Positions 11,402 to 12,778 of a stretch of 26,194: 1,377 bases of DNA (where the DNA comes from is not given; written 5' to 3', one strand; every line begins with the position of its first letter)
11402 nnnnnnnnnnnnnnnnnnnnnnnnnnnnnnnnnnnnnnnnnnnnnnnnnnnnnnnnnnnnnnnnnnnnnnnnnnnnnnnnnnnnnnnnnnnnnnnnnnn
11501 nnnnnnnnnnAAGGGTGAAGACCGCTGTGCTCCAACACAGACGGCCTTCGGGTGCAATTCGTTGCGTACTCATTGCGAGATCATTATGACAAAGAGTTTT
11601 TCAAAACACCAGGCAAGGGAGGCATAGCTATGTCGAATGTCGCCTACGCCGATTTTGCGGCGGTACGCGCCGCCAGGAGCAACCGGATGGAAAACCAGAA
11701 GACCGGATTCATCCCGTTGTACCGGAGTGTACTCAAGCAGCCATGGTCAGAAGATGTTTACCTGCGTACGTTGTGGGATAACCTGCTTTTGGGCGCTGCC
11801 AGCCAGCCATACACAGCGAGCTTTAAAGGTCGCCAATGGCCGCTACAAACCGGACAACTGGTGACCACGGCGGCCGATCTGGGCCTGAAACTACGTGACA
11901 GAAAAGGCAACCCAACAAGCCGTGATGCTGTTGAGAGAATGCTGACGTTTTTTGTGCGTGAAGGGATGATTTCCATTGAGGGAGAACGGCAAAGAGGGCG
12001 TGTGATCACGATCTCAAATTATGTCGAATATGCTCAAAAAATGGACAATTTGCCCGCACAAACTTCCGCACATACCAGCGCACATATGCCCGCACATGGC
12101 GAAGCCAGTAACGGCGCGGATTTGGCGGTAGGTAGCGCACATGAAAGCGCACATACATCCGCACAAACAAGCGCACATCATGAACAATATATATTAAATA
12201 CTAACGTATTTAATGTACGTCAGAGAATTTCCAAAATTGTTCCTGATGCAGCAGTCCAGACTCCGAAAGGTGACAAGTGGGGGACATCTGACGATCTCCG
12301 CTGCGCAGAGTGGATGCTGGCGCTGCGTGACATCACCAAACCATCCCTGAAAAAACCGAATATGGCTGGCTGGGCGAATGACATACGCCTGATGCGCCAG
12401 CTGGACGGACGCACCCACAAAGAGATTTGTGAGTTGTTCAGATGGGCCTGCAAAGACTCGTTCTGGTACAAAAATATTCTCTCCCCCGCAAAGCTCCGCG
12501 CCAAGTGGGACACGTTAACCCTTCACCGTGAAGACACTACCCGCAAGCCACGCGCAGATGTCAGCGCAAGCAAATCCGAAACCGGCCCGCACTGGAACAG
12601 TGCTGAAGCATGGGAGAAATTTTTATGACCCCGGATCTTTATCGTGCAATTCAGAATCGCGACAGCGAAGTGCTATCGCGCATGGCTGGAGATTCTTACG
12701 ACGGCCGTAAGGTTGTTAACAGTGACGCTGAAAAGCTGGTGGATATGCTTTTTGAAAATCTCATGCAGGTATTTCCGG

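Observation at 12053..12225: Iteron array and AT-rich tract embedded in the O-like gene: candidate replication origin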

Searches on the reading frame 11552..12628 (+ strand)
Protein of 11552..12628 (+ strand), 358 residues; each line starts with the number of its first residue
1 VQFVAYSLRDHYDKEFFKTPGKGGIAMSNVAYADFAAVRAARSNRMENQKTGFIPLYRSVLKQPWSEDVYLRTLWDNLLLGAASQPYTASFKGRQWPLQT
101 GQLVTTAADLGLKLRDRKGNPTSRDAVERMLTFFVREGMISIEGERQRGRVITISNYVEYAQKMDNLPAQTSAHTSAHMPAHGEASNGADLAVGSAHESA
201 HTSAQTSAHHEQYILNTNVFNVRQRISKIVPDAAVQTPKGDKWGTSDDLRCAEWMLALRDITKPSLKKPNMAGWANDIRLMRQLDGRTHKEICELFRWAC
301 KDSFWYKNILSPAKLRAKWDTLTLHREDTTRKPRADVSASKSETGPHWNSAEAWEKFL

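Call 3: search_protein_families(library=pfam, proteins=[window:11552-12628:+], max_evalue=0.01)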
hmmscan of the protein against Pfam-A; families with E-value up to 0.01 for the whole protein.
window:11552-12628:+ (358 aa): 1 family
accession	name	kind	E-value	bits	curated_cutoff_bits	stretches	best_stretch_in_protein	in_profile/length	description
PF04492.19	Phage_rep_O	-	9.4e-19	68.2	28.7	1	45-157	1-95/95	Bacteriophage replication protein O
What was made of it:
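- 11630..12628 (+): O-like replication initiator gene (332 aa). ATG at 11630 follows AGGGAGG. The TGA stop at 12626-12628 overlaps the next gene's ATG. PF04492 Phage_rep_O, E 9.4e-19 (call 3).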

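Call 8: search_dna_similar(query=window:11627-12628:+, collection=phages, mode=protein, max_rows=40)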
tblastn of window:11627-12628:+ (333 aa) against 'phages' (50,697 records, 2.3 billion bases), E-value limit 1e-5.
Records with a match: 407; places in all: 407; records where one place covers at least 80% of the query: 17.
Best place of each record, by identity: 60-80% 55; <60% 352.
By first word of the organism name: Escherichia 102; Vibrio 90; Stx2a-converting 48; Stx1a-converting 37; Klebsiella 24; Enterobacteria 22; Bacillus 21; Lactobacillus 6; Stx 6; Stx2-converting 5; and 22 more.
By host as written in the record: - 219; Escherichia coli 34; Klebsiella pneumoniae 17; Escherichia coli C 8; Escherichia coli ECOR13 8; Escherichia coli str. K-12 substr. MG1655 7; Bacillus subtilis 6; Bacillus cereus 5; and 72 more.
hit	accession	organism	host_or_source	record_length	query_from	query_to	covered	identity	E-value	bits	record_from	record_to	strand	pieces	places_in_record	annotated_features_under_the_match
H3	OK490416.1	Klebsiella phage Kp4864-1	Klebsiella pneumoniae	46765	18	313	89%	58.7%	4e-113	365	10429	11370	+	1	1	record has no annotation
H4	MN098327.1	Klebsiella phage Mulock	Klebsiella pneumoniae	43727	18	313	89%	58.4%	9e-114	367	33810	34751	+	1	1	DNA replication protein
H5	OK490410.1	Klebsiella phage Kp4856-1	Klebsiella pneumoniae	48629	18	313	89%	58.4%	1e-113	367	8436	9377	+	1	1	record has no annotation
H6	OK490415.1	Klebsiella phage Kp4862-1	Klebsiella pneumoniae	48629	18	313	89%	58.4%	1e-113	367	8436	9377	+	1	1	record has no annotation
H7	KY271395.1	Klebsiella phage 2b LV-2017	Klebsiella pneumoniae KH43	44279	18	313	89%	58.4%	1e-113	367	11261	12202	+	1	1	replication initiation protein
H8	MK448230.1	Klebsiella phage ST16-OXA48phi5.2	Klebsiella pneumoniae ST16-OXA48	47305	18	313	89%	58.4%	3e-113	366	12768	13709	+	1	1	replication protein O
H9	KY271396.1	Klebsiella phage 2 LV-2017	Klebsiella pneumoniae H151440672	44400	18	313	89%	57.8%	2e-111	361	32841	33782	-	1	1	replication initiation protein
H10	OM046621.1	Yersinia phage vB_YenM_29.18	Yersinia enterocolitica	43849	18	302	86%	57.2%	2e-105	344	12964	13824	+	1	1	DNA replication protein O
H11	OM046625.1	Yersinia phage vB_YenM_210.17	Yersinia enterocolitica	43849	18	302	86%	57.2%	2e-105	344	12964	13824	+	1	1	DNA replication protein O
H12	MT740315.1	Escherichia phage JEP4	Escherichia coli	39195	18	197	54%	70.0%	5e-78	265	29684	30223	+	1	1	replication protein O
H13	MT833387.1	Escherichia phage HF4s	Escherichia coli 4s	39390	18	196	54%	70.4%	1e-72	249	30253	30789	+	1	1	DNA replication protein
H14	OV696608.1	Escherichia phage Gally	-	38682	18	196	54%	70.4%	2e-72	249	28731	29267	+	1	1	Bacteriophage replication protein O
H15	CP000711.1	Enterobacteria phage CUS-3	Escherichia coli RS218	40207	18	196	54%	70.4%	3e-72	248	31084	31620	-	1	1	O: phage replication protein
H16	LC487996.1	Stx2-converting phage Stx2a 981509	Escherichia coli O157:H7 strain 981509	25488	18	196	54%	70.4%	4e-72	248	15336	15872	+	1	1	replication protein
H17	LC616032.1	Stx2a-converting phage Stx2_EH1965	-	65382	18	197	54%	68.3%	8e-71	244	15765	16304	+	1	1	none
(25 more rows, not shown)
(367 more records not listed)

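Call 9: find_homologous_proteins(query=window:11627-12628:+)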
Query window:11627-12628:+ (333 aa): 1401 proteins with E <= 0.001 among 4397 candidates; the best 120 are listed.
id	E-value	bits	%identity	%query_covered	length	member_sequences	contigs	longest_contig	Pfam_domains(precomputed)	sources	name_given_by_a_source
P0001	7.0e-216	734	97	100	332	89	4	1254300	PF04492.20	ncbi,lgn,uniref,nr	ncbi:replication protein [Citrobacter koseri]|uniref:replication protein n=1 Tax=Citrobacter koseri 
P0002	2.7e-214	728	95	100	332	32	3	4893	PF04492.20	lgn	-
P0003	2.6e-187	640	85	100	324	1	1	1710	PF04492.20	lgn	-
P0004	3.2e-186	636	85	100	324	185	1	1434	PF04492.20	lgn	-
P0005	6.7e-181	619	81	100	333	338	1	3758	PF04492.20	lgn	-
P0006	1.1e-177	608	85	94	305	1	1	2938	PF04492.20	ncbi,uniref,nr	ncbi:replication protein [Salmonella enterica]|uniref:Replication protein n=1 Tax=Salmonella enteric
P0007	3.4e-176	603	85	94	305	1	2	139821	PF04492.20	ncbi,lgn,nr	ncbi:replication protein [Salmonella enterica]|nr:replication protein [Salmonella enterica] ECZ38942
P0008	4.1e-176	603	85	94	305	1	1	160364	PF04492.20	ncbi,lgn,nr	ncbi:replication protein [Salmonella enterica]|nr:replication protein [Salmonella enterica]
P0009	8.7e-176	602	85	94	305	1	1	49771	PF04492.20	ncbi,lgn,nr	ncbi:replication protein [Salmonella enterica]|nr:replication protein [Salmonella enterica]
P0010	4.9e-175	599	84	94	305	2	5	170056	PF04492.20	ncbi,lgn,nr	ncbi:replication protein [Salmonella enterica subsp. enterica serovar Diguel]|nr:replication protein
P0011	1.1e-167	575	75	100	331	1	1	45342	PF04492.20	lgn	-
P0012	7.5e-152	523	71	100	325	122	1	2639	PF04492.20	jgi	-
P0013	3.0e-145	501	68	100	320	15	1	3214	PF04492.20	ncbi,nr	nr:replication protein [Enterobacter sp.]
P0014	1.4e-142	493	70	94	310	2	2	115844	PF04492.20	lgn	-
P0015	2.3e-142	492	69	94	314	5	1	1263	PF04492.20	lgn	-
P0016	1.2e-141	490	69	94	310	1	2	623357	PF04492.20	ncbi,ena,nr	nr:replication protein [uncultured Enterobacter sp.]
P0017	1.3e-141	490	69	94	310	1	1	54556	PF04492.20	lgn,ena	-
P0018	1.2e-129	450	64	95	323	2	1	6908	PF04492.20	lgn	-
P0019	2.2e-127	443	65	94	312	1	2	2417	PF04492.20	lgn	-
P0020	2.8e-127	442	62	96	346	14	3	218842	PF04492.20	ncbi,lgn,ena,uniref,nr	ncbi:replication protein [Kluyvera ascorbata]|uniref:replication protein n=1 Tax=Kluyvera ascorbata 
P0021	8.0e-127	441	65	94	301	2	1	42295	PF04492.20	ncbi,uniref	ncbi:replication protein [Pectobacterium carotovorum]|uniref:replication protein n=1 Tax=Pectobacter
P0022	1.3e-124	434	65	89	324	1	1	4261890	PF04492.20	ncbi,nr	ncbi:replication protein [Salmonella enterica subsp. enterica serovar Choleraesuis]|nr:replication p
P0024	5.5e-121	422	63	90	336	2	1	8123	PF04492.20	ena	-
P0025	1.4e-120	420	59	100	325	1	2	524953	PF04492.20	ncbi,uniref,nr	ncbi:replication protein [Xenorhabdus ehlersii]|uniref:Replication protein n=1 Tax=Xenorhabdus ehler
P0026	8.2e-120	418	62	93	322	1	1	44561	PF04492.20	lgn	-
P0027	2.6e-119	416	58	100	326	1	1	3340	PF04492.20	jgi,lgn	jgi:hypothetical protein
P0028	7.3e-118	412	62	91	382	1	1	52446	PF04492.20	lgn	-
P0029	1.5e-117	410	60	94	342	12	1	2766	PF04492.20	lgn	-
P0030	2.1e-117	410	61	94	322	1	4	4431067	PF04492.20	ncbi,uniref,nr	ncbi:putative phage replication protein [Cronobacter dublinensis 1210]|uniref:Phage replication prot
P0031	2.8e-117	410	63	86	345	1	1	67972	PF04492.20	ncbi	-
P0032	4.8e-117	409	61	94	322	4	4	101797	PF04492.20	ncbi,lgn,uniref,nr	ncbi:replication protein [Cronobacter sakazakii]|uniref:replication protein n=1 Tax=Cronobacter saka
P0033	6.1e-117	408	59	100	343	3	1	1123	PF04492.20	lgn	-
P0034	7.2e-117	408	60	94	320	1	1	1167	PF04492.20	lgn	-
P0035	1.1e-116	408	62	94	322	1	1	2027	PF04492.20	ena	-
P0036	1.8e-116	407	61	92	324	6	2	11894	PF04492.20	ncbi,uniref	ncbi:replication protein [Xenorhabdus bovienii]|uniref:replication protein n=2 Tax=Xenorhabdus bovie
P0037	2.0e-116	407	59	94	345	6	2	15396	PF04492.20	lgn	-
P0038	3.0e-116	406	61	94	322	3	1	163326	PF04492.20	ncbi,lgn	ncbi:replication protein [Cronobacter dublinensis]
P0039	4.3e-116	406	63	90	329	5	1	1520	PF04492.20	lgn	-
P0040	6.4e-116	405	61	94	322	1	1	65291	PF04492.20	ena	-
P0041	7.3e-116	405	60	94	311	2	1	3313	PF04492.20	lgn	-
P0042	1.0e-115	404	61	94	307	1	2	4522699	PF04492.20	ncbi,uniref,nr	ncbi:replication protein [Xenorhabdus hominickii]|uniref:Replication protein n=1 Tax=Xenorhabdus hom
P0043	1.7e-115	404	61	90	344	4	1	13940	PF04492.20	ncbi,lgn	-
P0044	1.9e-115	404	60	94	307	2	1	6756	PF04492.20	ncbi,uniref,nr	ncbi:replication protein [Xenorhabdus sp. KK7.4]|uniref:replication protein n=1 Tax=Xenorhabdus sp. 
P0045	2.1e-115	403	62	87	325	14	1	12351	PF04492.20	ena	-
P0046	2.4e-115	403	60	92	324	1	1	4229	PF04492.20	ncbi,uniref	ncbi:replication protein [Xenorhabdus bovienii]|uniref:replication protein n=1 Tax=Xenorhabdus bovie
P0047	2.8e-115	403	62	94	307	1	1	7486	PF04492.20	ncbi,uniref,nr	ncbi:replication protein [Xenorhabdus anantnagensis]|uniref:Replication protein n=1 Tax=Xenorhabdus 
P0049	8.7e-115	401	59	89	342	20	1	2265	PF04492.20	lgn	-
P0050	1.8e-114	400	60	89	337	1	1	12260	PF04492.20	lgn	-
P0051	2.0e-114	400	61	94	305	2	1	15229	PF04492.20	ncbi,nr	ncbi:replication protein [Xenorhabdus sp. Vera]|nr:replication protein [Xenorhabdus sp. Vera]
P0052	2.8e-114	400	59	94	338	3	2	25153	PF04492.20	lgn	-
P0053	3.6e-114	399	60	90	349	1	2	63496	PF04492.20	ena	-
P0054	4.7e-114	399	62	89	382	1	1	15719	PF04492.20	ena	-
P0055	6.4e-114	399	62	90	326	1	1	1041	PF04492.20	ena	-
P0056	1.2e-113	398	59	94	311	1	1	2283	PF04492.20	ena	-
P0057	1.4e-113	397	60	94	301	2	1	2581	PF04492.20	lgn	-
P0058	1.7e-113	397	60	90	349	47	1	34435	PF04492.20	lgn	-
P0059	1.9e-113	397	59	89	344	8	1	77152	PF04492.20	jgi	-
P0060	3.5e-113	396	58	100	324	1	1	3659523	PF04492.20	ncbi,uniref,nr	ncbi:Phage replication protein O domain protein [Xenorhabdus poinarii G6]|uniref:Phage replication p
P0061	3.7e-113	396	61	87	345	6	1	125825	PF04492.20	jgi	-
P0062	6.6e-113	395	60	90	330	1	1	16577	PF04492.20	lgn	-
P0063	7.4e-113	395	61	86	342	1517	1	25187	PF04492.20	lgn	-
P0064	7.5e-113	395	61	90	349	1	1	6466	PF04492.20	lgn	-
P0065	1.1e-112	395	60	90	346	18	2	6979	PF04492.20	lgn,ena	-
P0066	1.4e-112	394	60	90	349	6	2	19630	PF04492.20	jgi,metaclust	metaclust:\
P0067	1.6e-112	394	59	90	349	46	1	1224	PF04492.20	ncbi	-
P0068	2.1e-112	394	61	94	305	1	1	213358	PF04492.20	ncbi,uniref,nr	ncbi:replication protein [Xenorhabdus sp. ZM]|uniref:replication protein n=1 Tax=Xenorhabdus szentir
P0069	3.1e-112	393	60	90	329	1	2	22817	PF04492.20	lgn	-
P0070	3.4e-112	393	60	87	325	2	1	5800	PF04492.20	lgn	-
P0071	5.0e-112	392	60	90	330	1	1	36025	PF04492.20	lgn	-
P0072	5.9e-112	392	55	100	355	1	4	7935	PF04492.20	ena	-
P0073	6.3e-112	392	61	90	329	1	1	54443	PF04492.20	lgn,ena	-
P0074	6.8e-112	392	59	88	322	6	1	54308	PF04492.20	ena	-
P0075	8.0e-112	392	58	94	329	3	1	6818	PF04492.20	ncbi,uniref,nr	ncbi:hypothetical protein GTGU_00284 [Trabulsiella guamensis ATCC 49490]|uniref:Bacteriophage lambda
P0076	1.1e-111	391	59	93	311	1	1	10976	PF04492.20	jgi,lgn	jgi:hypothetical protein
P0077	1.2e-111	391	58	99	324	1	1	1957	PF04492.20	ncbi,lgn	-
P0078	1.3e-111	391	60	90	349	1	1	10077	PF04492.20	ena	-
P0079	1.4e-111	391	62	86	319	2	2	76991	PF04492.20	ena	-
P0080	1.6e-111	391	60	90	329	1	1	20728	PF04492.20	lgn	-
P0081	1.8e-111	391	60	90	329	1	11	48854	PF04492.20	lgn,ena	-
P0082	1.8e-111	390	61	86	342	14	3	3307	PF04492.20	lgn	-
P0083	2.1e-111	390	58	94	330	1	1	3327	PF04492.20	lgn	-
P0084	2.3e-111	390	60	90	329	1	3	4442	PF04492.20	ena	-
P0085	2.5e-111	390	60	90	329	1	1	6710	PF04492.20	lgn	-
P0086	2.6e-111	390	61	85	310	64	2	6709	PF04492.20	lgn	-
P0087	2.7e-111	390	60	90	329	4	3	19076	PF04492.20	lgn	-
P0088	2.7e-111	390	61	90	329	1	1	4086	PF04492.20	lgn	-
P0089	2.8e-111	390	60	90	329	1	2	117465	PF04492.20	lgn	-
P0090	2.8e-111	390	60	90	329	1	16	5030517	PF04492.20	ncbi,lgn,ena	-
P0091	3.2e-111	390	57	98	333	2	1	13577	PF04492.20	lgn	-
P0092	3.4e-111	390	56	100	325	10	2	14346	PF04492.20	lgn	-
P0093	3.6e-111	390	60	90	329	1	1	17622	PF04492.20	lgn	-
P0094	3.7e-111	389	59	92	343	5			PF04492.20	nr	nr:replication protein [Atlantibacter subterranea]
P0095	3.9e-111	389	60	88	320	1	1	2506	PF04492.20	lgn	-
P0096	4.4e-111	389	60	89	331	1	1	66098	PF04492.20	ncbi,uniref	ncbi:replication protein [Citrobacter freundii]|uniref:replication protein n=1 Tax=Citrobacter freun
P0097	4.4e-111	389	60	90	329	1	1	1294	PF04492.20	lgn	-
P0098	5.2e-111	389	62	90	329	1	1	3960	PF04492.20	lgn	-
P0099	5.4e-111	389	57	95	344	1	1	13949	PF04492.20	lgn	-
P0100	6.2e-111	389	59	89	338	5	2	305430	PF04492.20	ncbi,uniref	ncbi:replication protein [Klebsiella quasipneumoniae]|uniref:replication protein n=1 Tax=Klebsiella 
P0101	6.2e-111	389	60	90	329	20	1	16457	PF04492.20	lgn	-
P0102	7.0e-111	389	58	89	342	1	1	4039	PF04492.20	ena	-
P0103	8.0e-111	388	61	90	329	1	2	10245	PF04492.20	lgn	-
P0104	1.0e-110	388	59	90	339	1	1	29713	PF04492.20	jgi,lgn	jgi:hypothetical protein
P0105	1.0e-110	388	59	88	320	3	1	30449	PF04492.20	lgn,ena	-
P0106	1.1e-110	388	59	90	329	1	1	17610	PF04492.20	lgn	-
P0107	1.3e-110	388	58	94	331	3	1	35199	PF04492.20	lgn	-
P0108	1.6e-110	387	62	86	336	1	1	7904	PF04492.20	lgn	-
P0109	1.8e-110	387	60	90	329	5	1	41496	PF04492.20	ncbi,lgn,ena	-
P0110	1.8e-110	387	60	90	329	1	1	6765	PF04492.20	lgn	-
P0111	2.6e-110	387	62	86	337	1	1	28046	PF04492.20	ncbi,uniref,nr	ncbi:replication protein [Citrobacter freundii]|uniref:replication protein n=1 Tax=Citrobacter freun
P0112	2.7e-110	387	58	94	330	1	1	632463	PF04492.20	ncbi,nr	ncbi:replication protein 15 [Escherichia coli E1114]|nr:replication protein 15 [Escherichia coli E11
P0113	4.1e-110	386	58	94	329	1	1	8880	PF04492.20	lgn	-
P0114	5.4e-110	386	61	86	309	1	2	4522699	PF04492.20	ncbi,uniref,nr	ncbi:replication protein [Xenorhabdus hominickii]|uniref:Replication protein n=1 Tax=Xenorhabdus hom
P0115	5.7e-110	386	50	100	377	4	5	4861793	PF04492.20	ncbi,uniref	ncbi:replication protein [Serratia ureilytica]|uniref:replication protein n=1 Tax=Serratia ureilytic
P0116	6.2e-110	385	59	92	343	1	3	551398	PF04492.20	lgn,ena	-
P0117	6.2e-110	385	59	90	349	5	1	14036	PF04492.20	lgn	-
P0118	6.4e-110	385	59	90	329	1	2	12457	PF04492.20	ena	-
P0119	9.7e-110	385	58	92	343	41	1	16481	PF04492.20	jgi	-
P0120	1.1e-109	385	59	95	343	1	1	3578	PF04492.20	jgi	jgi:hypothetical protein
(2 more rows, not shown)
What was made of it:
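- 11630..12628 (+): 97% identical to a Citrobacter koseri 'replication protein' (call 9).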

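Call 10: get_annotated_region(hit=H15, flank=1500)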
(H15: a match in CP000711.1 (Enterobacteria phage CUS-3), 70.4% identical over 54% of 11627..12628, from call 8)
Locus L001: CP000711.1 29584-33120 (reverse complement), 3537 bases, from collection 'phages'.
description: Enterobacteria phage CUS-3, complete genome.
organism: Enterobacteria phage CUS-3 (NCBI taxid 539221)
taxonomy: Viruses; Duplodnaviria; Heunggongvirae; Uroviricota; Caudoviricetes; Lederbergvirus
host: Escherichia coli RS218; source: -; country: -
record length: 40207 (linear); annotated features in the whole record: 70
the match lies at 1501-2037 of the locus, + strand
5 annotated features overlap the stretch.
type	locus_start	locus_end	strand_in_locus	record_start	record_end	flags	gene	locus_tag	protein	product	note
CDS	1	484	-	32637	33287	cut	cI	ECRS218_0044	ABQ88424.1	prophage repressor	GO_function: GO:0043565 - sequence-specific DNA binding [Evidence ISS]; GO_function: GO:0008236 - serine-type peptidase ...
CDS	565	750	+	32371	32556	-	cro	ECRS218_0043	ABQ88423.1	repressor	transcriptional activator/repressor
CDS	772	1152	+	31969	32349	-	cII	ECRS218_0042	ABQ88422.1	phage regulatory protein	GO_function: GO:0003677 - DNA binding [Evidence ISS]; GO_function: GO:0030528 - transcription regulator activity ...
CDS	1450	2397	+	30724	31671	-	O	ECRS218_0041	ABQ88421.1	phage replication protein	GO_process: GO:0006260 - DNA replication [Evidence ISS]; DNA replication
CDS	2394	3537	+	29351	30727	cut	P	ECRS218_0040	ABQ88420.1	replicative DNA helicase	GO_function: GO:0000166 - nucleotide binding [Evidence ISS]; GO_function: GO:0017111 - nucleoside-triphosphatase ...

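Call 11: get_annotated_region(hit=H4, flank=1500)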
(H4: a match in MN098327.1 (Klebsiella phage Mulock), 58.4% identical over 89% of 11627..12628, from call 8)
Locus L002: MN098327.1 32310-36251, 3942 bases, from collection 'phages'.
description: Klebsiella phage Mulock, complete genome.
organism: Klebsiella phage Mulock (NCBI taxid 2650873)
taxonomy: Viruses; Duplodnaviria; Heunggongvirae; Uroviricota; Caudoviricetes
host: Klebsiella pneumoniae; source: wastewater; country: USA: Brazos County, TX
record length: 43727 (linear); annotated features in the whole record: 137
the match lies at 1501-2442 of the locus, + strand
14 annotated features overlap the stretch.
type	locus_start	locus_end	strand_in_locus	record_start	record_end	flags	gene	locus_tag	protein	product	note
regulatory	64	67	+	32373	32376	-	-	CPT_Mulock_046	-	ribosome_binding_site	CPT_Mulock_046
CDS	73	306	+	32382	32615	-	-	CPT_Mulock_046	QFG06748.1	transcriptional repressor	protein match to PF15943: Putative antitoxin of bacterial toxin-antitoxin system, e=4.5e-24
regulatory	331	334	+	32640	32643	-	-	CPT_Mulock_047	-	ribosome_binding_site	CPT_Mulock_047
CDS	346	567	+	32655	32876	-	-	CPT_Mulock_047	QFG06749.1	cII like transcriptional activator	protein match to PF05269: Bacteriophage CII protein, e=1.2e-12; lambda like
regulatory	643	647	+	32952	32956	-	-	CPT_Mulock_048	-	ribosome_binding_site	CPT_Mulock_048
CDS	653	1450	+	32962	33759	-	-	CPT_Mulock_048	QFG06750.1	DNA binding protein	blastp match to nr db, DNA binding protein [Klebsiella pneumoniae], e=0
regulatory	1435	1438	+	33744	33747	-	-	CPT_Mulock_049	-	ribosome_binding_site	CPT_Mulock_049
CDS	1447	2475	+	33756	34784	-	-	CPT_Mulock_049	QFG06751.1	DNA replication protein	blastp match to nr db, Bacteriophage replication protein O [Klebsiella pneumoniae], e=0; protein match PF04492: ...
regulatory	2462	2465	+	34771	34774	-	-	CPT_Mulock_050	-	ribosome_binding_site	CPT_Mulock_050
CDS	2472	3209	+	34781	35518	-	-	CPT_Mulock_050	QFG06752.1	DNA replication protein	blastp match to nr db, Replication protein P [Klebsiella pneumoniae], e=0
regulatory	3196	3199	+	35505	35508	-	-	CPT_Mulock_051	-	ribosome_binding_site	CPT_Mulock_051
CDS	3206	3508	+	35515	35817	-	-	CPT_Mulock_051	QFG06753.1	DNA binding protein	InterProScan shows presence of winged helix-turn-helix DNA-binding domain Winged helix-turn-helix DNA-binding domain ...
regulatory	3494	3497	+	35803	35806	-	-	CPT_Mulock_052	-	ribosome_binding_site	CPT_Mulock_052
CDS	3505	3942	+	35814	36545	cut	-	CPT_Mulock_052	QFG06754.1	hypothetical protein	Shares homology to Enterobacter phage phiKDA1 hypothetical protein phiKDA1_11 (e value 3e-37), epsilon15p44 Eae-like ...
